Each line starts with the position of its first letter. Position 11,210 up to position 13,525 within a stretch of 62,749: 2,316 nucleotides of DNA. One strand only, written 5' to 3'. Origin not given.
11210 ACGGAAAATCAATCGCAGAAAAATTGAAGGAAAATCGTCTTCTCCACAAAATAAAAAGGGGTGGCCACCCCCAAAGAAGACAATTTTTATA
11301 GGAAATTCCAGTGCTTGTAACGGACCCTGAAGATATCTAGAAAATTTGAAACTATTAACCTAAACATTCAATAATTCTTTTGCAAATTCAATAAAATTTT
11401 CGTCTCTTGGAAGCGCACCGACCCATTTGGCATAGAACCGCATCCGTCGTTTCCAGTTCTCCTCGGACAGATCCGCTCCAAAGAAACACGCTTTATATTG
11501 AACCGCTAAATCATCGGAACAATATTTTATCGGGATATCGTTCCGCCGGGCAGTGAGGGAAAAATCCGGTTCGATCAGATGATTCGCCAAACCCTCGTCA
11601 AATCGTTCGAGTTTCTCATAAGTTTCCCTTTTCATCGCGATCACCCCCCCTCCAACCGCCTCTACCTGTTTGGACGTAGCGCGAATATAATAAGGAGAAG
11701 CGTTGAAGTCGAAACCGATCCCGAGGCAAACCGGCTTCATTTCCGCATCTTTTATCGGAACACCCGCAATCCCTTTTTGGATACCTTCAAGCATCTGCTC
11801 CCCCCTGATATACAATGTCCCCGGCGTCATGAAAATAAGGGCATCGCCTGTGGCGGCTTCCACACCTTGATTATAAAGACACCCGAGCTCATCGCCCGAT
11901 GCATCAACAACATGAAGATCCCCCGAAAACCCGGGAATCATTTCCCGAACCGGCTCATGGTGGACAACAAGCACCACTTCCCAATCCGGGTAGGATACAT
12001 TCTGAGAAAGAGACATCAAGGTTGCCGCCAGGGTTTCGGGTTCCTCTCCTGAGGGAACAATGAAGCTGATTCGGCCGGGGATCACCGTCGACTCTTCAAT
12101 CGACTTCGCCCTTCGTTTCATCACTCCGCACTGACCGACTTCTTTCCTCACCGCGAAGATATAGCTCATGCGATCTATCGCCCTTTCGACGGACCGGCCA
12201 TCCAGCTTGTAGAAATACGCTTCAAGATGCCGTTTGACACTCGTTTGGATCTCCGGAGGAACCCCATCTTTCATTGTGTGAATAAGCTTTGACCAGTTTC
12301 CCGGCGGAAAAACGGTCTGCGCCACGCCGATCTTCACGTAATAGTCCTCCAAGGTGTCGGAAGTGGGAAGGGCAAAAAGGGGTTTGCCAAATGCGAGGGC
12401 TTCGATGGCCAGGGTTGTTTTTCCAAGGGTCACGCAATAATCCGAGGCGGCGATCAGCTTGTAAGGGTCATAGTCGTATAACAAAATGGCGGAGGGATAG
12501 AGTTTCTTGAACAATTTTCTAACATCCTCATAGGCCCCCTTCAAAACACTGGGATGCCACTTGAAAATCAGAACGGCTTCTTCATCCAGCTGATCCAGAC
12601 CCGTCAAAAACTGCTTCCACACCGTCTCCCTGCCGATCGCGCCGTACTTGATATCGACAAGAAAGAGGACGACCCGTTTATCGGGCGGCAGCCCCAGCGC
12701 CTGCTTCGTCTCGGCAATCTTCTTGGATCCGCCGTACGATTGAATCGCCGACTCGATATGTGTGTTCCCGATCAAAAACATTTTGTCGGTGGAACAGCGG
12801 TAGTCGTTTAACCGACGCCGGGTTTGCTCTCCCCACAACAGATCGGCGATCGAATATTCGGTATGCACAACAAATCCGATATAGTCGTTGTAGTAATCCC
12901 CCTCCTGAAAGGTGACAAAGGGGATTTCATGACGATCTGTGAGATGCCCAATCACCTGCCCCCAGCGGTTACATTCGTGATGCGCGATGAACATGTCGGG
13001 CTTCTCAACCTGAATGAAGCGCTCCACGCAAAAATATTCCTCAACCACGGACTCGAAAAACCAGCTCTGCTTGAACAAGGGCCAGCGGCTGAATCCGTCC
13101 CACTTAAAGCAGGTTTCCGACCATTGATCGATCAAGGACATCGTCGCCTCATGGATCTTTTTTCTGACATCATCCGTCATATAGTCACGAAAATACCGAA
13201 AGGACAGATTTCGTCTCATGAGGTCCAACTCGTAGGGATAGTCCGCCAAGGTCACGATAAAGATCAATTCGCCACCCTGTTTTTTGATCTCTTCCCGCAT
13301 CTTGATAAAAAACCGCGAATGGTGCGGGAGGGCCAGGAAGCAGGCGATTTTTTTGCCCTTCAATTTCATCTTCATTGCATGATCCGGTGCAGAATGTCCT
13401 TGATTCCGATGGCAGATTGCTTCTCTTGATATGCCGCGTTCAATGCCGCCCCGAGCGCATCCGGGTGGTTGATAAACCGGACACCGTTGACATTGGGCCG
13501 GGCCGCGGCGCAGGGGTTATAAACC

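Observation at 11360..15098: No Maf-type transferase; instead a TPR protein plus two unassigned glycosyltransferase-like proteins sit directly upstream of fliC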

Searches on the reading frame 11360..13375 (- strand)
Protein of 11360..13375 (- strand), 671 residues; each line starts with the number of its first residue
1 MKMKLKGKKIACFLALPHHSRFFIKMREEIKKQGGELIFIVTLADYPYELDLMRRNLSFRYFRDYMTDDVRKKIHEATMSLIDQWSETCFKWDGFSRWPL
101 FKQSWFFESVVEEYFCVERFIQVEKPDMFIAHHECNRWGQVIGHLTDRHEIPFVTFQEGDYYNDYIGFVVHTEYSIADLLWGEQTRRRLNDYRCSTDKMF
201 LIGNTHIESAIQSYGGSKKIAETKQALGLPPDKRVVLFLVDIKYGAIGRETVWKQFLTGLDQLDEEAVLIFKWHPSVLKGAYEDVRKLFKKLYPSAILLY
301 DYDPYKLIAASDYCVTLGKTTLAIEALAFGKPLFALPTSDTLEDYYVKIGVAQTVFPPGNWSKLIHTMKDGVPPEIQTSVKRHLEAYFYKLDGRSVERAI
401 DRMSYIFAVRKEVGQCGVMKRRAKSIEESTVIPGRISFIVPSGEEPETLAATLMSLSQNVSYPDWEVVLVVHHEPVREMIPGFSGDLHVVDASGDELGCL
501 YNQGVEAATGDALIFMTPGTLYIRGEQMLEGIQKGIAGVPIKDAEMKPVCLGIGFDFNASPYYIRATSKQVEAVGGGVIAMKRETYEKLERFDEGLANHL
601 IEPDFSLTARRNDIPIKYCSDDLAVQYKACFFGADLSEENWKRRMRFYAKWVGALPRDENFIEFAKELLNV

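Call 3: search_protein_families(library=pfam, proteins=[window:11360-13375:-], max_evalue=0.01)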
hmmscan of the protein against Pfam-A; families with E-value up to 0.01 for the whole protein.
window:11360-13375:- (671 aa): 2 families
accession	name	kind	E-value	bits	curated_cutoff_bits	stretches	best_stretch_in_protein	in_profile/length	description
PF00535.33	Glycos_transf_2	-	0.00014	22.3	23.3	1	437-516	1-85/168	Glycosyl transferase family 2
PF13641.12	Glyco_tranf_2_3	-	0.0024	18.4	27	0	433-473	1-39/230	Glycosyltransferase like family 2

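Call 4: search_protein_families(library=ncbifam, proteins=[window:11360-13375:-], max_evalue=0.01)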
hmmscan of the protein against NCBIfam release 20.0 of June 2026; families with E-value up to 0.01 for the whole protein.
window:11360-13375:- (671 aa): 2 families
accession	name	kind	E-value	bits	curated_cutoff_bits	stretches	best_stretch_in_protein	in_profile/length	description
NF046086.1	BFO_1060_trans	domain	1.6e-09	37.4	200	1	265-403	219-360/365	BFO_1060 family glycosyltransferase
TIGR04396.2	surf_polysacc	subfamily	1.1e-07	31.4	125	1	253-408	207-364/427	surface carbohydrate biosynthesis protein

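Call 7: find_homologous_proteins(query=window:11360-13375:-)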
Query window:11360-13375:- (671 aa): 139 proteins with E <= 0.001 among 8000 candidates; the best 120 are listed.
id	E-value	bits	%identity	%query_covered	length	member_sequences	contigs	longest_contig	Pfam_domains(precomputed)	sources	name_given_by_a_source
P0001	0.0e+0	1571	100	100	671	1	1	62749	-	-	-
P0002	0.0e+0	1087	67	100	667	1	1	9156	PF00535.33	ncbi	-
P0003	0.0e+0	1054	65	100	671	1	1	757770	-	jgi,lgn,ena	-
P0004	0.0e+0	1053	65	100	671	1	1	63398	-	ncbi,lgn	-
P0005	5.3e-290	982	59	100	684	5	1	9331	PF00535.33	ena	-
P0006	1.2e-287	974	59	100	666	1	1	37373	PF04464.21,PF00535.33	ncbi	-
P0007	2.4e-286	970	61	100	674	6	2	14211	-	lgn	-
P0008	3.3e-286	969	60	100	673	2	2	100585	-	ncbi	ncbi:MAG: hypothetical protein WAO55_11415 [Candidatus Manganitrophaceae bacterium]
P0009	1.9e-284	964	60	100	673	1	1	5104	-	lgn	-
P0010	2.8e-284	963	60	100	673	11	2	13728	-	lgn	-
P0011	5.6e-284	962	60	100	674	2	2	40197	-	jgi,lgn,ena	-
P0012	2.5e-283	960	60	100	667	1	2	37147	-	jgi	-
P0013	1.6e-280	951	58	100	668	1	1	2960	-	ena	-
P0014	4.1e-279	946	59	100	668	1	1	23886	PF00535.33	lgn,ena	-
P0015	6.2e-279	945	58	100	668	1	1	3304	PF00535.33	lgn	-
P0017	1.8e-273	927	56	100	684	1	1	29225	PF00535.33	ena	-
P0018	1.1e-269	915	55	100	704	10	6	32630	PF00535.33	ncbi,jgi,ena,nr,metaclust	ncbi:MAG: hypothetical protein A2035_07450 [Nitrospirae bacterium GWA2_42_11]|nr:MAG: hypothetical p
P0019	9.6e-267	905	56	100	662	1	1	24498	PF00535.33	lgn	-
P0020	1.5e-265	901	54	100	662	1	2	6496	PF00535.33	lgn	-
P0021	4.0e-263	893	55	100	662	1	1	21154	PF00535.33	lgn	-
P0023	8.9e-263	892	54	100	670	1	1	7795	PF00535.33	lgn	-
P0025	3.3e-262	890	55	100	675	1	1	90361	PF00535.33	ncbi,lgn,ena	-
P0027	2.6e-261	887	54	100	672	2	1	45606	PF00535.33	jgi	jgi:hypothetical protein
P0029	9.4e-260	882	56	95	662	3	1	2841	PF00535.33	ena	-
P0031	6.6e-257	873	54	99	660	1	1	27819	PF00535.33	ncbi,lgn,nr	ncbi:MAG: glycosyltransferase [Nitrospirae bacterium]|nr:glycosyltransferase [Nitrospirota bacterium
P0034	1.1e-254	865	53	100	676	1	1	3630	PF00535.33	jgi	jgi:hypothetical protein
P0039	6.0e-241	820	51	99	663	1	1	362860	PF00535.33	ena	-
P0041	3.0e-239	814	51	99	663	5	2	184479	PF00535.33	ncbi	ncbi:MAG: glycosyltransferase [Dissulfurispiraceae bacterium]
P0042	1.0e-237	809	51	100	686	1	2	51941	PF00535.33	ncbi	-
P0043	1.4e-237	809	51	99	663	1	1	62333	-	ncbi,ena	-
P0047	4.8e-233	794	51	100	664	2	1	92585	-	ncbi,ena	-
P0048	2.1e-232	792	49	100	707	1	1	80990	PF00535.33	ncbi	ncbi:MAG: glycosyltransferase [Nitrospirota bacterium]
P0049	1.4e-228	779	49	100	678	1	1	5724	PF00535.33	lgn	-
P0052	3.4e-223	761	47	100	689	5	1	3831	PF00535.33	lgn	-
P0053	4.1e-222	758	47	100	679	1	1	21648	PF00535.33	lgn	-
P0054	9.0e-221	753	45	100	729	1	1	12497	PF00535.33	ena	-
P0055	1.5e-220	752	46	100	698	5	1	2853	PF00535.33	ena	-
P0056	2.9e-220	751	47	100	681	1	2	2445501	PF00535.33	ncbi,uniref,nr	ncbi:hypothetical protein JZK55_10030 [Dissulfurispira thermophila]|uniref:Glycosyltransferase 2-lik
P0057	9.3e-220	750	45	100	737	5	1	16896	PF00535.33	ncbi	-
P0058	1.3e-219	749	46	100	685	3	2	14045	PF00535.33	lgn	-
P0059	7.8e-219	747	46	100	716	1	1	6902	PF00535.33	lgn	-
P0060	7.9e-219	747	46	100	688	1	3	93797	PF00535.33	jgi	jgi:hypothetical protein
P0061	1.2e-216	739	45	100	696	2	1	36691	PF00535.33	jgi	jgi:hypothetical protein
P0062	1.8e-214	732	49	99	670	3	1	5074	PF00535.33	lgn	-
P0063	3.8e-214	731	48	99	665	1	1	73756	PF13641.13,PF00535.33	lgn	-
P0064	3.0e-213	728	48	99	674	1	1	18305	PF13641.13,PF00535.33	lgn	-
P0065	4.1e-212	725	47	99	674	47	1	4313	PF00535.33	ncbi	-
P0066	2.0e-211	722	47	99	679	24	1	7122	PF00535.33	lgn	-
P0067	5.1e-211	721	48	99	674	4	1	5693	PF00535.33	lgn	-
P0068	2.0e-210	719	47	99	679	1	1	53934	PF00535.33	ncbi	-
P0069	3.0e-210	718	46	100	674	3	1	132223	PF02350.26,PF00535.33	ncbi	ncbi:MAG: glycosyltransferase family 2 protein [Nitrospirota bacterium]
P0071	1.5e-200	686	46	100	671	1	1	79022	PF00535.33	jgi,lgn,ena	-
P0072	6.3e-200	684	44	100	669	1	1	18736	PF00535.33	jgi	-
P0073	3.3e-198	679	45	99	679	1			PF00535.33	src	-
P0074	2.5e-197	676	44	100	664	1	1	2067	PF00535.33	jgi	jgi:hypothetical protein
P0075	5.6e-195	668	44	95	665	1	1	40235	PF00535.33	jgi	jgi:hypothetical protein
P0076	2.5e-194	666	44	99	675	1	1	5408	PF00535.33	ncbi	-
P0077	1.3e-192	660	43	100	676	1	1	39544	PF00535.33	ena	-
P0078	2.7e-192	659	43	100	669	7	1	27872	PF00535.33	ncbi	-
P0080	1.7e-190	653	43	100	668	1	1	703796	-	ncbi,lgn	ncbi:MAG: hypothetical protein ACOYXR_00850 [Nitrospirota bacterium]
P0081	2.4e-190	653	43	100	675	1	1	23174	PF00535.33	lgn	-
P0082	4.3e-189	648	42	100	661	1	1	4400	PF02350.26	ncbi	-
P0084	5.6e-188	645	43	100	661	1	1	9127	PF02350.26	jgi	-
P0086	1.2e-186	640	43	100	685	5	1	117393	PF00535.33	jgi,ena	-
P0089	8.2e-184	631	43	100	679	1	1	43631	PF00535.33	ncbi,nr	ncbi:MAG: Glycosyl transferase family 2 [Syntrophorhabdus sp. PtaU1.Bin058]|nr:MAG: Glycosyl transfe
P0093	7.5e-183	628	41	99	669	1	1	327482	-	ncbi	-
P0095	8.8e-183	628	42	100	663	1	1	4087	PF00535.33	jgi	-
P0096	2.1e-182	626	40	100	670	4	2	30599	PF00535.33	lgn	-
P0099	4.3e-178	612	41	99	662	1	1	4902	PF02350.26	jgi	jgi:hypothetical protein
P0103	6.4e-175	602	41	99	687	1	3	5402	PF00535.33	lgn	-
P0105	1.3e-174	601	40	100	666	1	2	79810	-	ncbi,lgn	ncbi:MAG: hypothetical protein H7844_10930 [Nitrospirae bacterium YQR-1]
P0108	7.7e-174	598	41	99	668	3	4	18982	PF02350.26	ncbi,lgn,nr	ncbi:MAG: hypothetical protein SFH39_08825 [Candidatus Magnetobacterium sp. LHC-1]|nr:hypothetical p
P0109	1.8e-173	597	42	99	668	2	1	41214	PF02350.26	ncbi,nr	ncbi:MAG: hypothetical protein HQL02_04300 [Nitrospirae bacterium]|nr:hypothetical protein [Nitrospi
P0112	5.3e-172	592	40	99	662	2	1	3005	PF00535.33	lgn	-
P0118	5.7e-167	575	39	100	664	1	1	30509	-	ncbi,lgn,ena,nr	ncbi:MAG TPA: hypothetical protein ENJ19_01910 [Gammaproteobacteria bacterium]|nr:hypothetical prote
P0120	4.0e-166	573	40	96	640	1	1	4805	PF02350.26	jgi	jgi:hypothetical protein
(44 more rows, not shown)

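Call 26: search_solved_structures(query=A1, max_evalue=1, show_alignments=2)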
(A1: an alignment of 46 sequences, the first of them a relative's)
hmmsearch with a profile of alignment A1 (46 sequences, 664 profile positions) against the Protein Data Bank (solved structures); distinct sequences matched with E-value up to 1: 7.
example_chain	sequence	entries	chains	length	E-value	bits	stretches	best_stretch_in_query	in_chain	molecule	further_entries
2z87_A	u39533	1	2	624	0.0031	19.3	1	419-507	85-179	Chondroitin synthase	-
2z86_A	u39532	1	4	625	0.0031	19.3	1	419-507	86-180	Chondroitin synthase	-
5mlz_A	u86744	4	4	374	0.0092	17.7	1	421-511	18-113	Dolichol monophosphate mannose synthase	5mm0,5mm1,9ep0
9jma_A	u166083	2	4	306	0.024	16.3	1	428-510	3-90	GalNAc(5)-diNAcBac-PP-undecaprenol beta-1,3-glucosyltransferase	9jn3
3bcv_A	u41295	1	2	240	0.026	16.2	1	427-509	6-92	Putative glycosyltransferase protein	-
6s22_A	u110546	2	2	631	0.29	12.8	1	430-590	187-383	Polypeptide N-acetylgalactosaminyltransferase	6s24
5hea_A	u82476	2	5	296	0.31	12.7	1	428-509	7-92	Putative glycosyltransferase (GalT1)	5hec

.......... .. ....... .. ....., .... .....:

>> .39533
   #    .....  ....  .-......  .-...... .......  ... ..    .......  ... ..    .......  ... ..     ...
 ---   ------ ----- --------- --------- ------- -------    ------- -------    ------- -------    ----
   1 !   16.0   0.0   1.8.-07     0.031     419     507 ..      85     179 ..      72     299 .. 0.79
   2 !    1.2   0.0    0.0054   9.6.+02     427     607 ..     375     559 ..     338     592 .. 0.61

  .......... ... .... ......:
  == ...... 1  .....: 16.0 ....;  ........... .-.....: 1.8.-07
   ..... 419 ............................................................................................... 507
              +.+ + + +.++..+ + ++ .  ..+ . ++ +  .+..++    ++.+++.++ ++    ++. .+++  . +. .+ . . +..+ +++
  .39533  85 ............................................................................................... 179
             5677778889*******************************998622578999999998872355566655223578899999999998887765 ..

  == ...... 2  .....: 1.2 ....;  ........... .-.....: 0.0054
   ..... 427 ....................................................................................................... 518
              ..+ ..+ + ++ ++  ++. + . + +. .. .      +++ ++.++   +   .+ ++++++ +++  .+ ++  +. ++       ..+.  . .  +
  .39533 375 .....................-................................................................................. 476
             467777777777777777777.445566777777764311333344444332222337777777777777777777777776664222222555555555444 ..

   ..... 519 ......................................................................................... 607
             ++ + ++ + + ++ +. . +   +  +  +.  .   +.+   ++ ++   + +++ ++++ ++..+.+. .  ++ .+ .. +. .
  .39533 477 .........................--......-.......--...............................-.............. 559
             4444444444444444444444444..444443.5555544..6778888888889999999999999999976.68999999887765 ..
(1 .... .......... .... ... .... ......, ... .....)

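Call 28: find_encoding_contigs(protein=P0056, flank=10000, max_places=1)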
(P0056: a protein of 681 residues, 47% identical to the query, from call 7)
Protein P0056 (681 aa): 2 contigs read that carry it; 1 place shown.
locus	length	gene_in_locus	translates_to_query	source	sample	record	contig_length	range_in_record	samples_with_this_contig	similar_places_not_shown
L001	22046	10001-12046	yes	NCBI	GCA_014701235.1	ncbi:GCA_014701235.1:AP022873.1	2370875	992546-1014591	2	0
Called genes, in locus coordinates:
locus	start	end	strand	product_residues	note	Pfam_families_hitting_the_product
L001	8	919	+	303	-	PF13489:Methyltransf_23, PF08241:Methyltransf_11 (faint), PF08242:Methyltransf_12 (weak), PF13847:Methyltransf_31 (faint)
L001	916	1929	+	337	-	PF04055:Radical_SAM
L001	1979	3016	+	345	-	PF04007:DUF354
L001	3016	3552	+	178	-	PF25087:GMPPB_C (faint), PF14602:Hexapep_2 (faint), PF25084:LbH_EIF2B (faint), PF00132:Hexapep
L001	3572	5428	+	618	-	PF13522:GATase_6, PF12481:DUF3700 (weak), PF13537:GATase_7, PF00733:Asn_synthase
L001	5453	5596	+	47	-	-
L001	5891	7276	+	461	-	PF13489:Methyltransf_23, PF08241:Methyltransf_11, PF08242:Methyltransf_12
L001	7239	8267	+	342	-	PF03102:NeuB, PF08666:SAF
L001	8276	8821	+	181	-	PF07719:TPR_2 (faint), PF13181:TPR_8 (faint)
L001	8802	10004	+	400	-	-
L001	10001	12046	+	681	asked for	PF00535:Glycos_transf_2 (weak)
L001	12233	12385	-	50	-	-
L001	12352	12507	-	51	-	-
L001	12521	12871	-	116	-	-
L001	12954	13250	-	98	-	PF07798:CCDC90-like (weak)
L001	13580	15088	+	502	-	PF00669:Flagellin_N, PF07196:Flagellin_IN (weak), PF00700:Flagellin_C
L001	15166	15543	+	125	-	PF03646:FlaG (weak)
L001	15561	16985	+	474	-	PF02465:FliD_N, PF07195:FliD_C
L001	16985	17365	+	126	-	PF02561:FliS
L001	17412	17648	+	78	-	-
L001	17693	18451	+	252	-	PF20560:MotA_N, PF01618:MotA_ExbB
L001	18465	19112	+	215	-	PF13677:MotB_plug, PF00691:OmpA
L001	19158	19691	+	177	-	PF07238:PilZ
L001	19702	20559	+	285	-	PF20560:MotA_N, PF01618:MotA_ExbB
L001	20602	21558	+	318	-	PF13677:MotB_plug, PF00691:OmpA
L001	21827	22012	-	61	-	-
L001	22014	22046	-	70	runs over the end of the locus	PF08984:DUF1858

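Call 29: find_encoding_contigs(protein=P0118, flank=10000, max_places=1)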
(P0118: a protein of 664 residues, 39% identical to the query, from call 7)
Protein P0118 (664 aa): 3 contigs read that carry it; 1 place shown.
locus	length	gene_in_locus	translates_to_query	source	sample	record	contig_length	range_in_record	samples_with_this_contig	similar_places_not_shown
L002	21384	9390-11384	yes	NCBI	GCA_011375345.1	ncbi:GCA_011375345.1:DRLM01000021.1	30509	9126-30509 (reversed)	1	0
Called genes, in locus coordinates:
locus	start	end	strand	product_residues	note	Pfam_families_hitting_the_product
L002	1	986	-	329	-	PF25390:WD40_RLD, PF25384:Alsin_RLD (faint), PF13540:RCC1_2, PF00415:RCC1, PF13540:RCC1_2, PF00415:RCC1, PF13540:RCC1_2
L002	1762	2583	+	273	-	PF00106:adh_short, PF01370:Epimerase (faint), PF13561:adh_short_C2, PF00106:adh_short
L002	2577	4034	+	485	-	PF00171:Aldedh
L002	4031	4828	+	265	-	PF02348:CTP_transf_3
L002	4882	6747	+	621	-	PF00456:Transketolase_N, PF13292:DXP_synthase_N, PF09364:XFP_N (weak), PF02779:Transket_pyr, PF02780:Transketolase_C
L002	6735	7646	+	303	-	PF05050:Methyltransf_21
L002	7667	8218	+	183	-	PF13181:TPR_8 (faint)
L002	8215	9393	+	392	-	-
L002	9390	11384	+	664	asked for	-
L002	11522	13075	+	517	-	PF00669:Flagellin_N, PF00700:Flagellin_C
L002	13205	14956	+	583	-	PF02465:FliD_N, PF07195:FliD_C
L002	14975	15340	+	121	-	PF03646:FlaG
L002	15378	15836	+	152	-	PF02561:FliS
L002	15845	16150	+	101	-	PF05400:FliT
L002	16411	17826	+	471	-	PF06490:FleQ, PF00158:Sigma54_activat, PF14532:Sigma54_activ_2, PF07728:AAA_5, PF25601:AAA_lid_14, PF02954:HTH_8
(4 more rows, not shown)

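Call 30: find_encoding_contigs(protein=P0089, flank=10000, max_places=1)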
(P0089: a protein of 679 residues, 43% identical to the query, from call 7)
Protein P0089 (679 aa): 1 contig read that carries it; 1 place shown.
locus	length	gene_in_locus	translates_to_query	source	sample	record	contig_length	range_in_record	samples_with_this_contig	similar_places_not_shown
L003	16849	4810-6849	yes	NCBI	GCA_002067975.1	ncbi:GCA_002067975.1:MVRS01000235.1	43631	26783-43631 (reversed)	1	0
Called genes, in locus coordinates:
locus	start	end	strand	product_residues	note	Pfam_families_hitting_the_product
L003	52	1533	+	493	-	PF00535:Glycos_transf_2, PF13641:Glyco_tranf_2_3 (weak), PF13431:TPR_17 (faint), PF13428:TPR_14 (faint), PF23914:TPR_CcmH_CycH (faint), PF13424:TPR_12 (faint), PF13181:TPR_8 (faint), PF14559:TPR_19, +5 more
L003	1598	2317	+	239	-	PF02348:CTP_transf_3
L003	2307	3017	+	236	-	PF05050:Methyltransf_21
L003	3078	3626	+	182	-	PF13424:TPR_12 (faint)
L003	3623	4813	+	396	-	-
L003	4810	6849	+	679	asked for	PF00535:Glycos_transf_2 (weak)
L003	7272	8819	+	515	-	PF00669:Flagellin_N, PF00700:Flagellin_C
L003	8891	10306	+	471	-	PF02465:FliD_N, PF07195:FliD_C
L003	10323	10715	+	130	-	PF02561:FliS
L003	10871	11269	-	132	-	PF02623:FliW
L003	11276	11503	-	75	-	PF02599:CsrA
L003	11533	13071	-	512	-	PF00669:Flagellin_N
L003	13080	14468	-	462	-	PF00460:Flg_bb_rod (weak), PF22638:FlgK_D1, PF06429:Flg_bbr_C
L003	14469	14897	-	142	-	PF05130:FlgN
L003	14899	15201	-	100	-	PF04316:FlgM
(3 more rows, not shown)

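Call 31: predict_structure(alignment_id=A1)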
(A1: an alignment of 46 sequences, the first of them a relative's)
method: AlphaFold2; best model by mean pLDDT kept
length: 671 residues; sequences in the alignment: 46
mean_pLDDT: 90.0   pTM: 0.88
mean pLDDT of the five models: 90.0, 89.4, 88.6, 88.3, 87.7
residues with pLDDT >= 90: 458; 70-90: 179; 50-70: 26; < 50: 8
segments of 3 or more residues with pLDDT < 50: 418-425
pLDDT, mean of each block of 10 residues (from residue 1): 87 80 89 94 69 85 91 94 83 73 83 94 97 88 96 88 80 95 91 93 89 91 95 95 91 92 93 89 94 94 92 94 92 93 91 93 95 95 89 92 96 66 52 95 94 95 95 89 86 91 95 96 93 96 95 95 92 95 93 94 96 94 93 79 96 93 85 60
secondary structure, 60 per line:
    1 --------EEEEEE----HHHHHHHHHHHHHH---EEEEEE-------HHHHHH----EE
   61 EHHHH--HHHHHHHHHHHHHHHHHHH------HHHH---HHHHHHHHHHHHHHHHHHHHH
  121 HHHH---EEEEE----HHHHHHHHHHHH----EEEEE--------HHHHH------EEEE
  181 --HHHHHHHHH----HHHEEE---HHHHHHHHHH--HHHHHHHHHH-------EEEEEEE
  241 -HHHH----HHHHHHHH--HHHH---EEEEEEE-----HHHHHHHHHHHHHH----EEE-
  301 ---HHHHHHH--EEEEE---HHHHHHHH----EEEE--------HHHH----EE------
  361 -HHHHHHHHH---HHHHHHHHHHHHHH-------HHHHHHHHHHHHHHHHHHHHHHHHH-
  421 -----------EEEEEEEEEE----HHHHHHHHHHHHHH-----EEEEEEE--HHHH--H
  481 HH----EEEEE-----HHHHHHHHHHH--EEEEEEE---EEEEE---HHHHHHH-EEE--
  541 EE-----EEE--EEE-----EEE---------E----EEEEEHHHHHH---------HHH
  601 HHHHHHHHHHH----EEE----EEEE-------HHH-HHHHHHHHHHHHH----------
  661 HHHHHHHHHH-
elements in order: E9-14 H19-32 E36-41 H49-54 E59-61 H62-65 H68-86 H93-96 H100-124 E128-132 H137-148 E153-157 H166-170 E177-180 H183-191 E199-201 H205-214 H217-226 E234-240 H242-245 H250-257 H260-263 E267-273 H279-292 E297-299 H304-310 E313-317 H321-328 E333-336 H345-348 H362-370 H374-387 H395-419 E432-441 H446-459 E465-471 H474-477 E487-491 H497-507 E510-516 E520-524 H528-534 E536-538 E548-550 E553-555 E561-563 E578-582 H583-588 H598-611 E616-618 E623-626 H638-650 H661-670
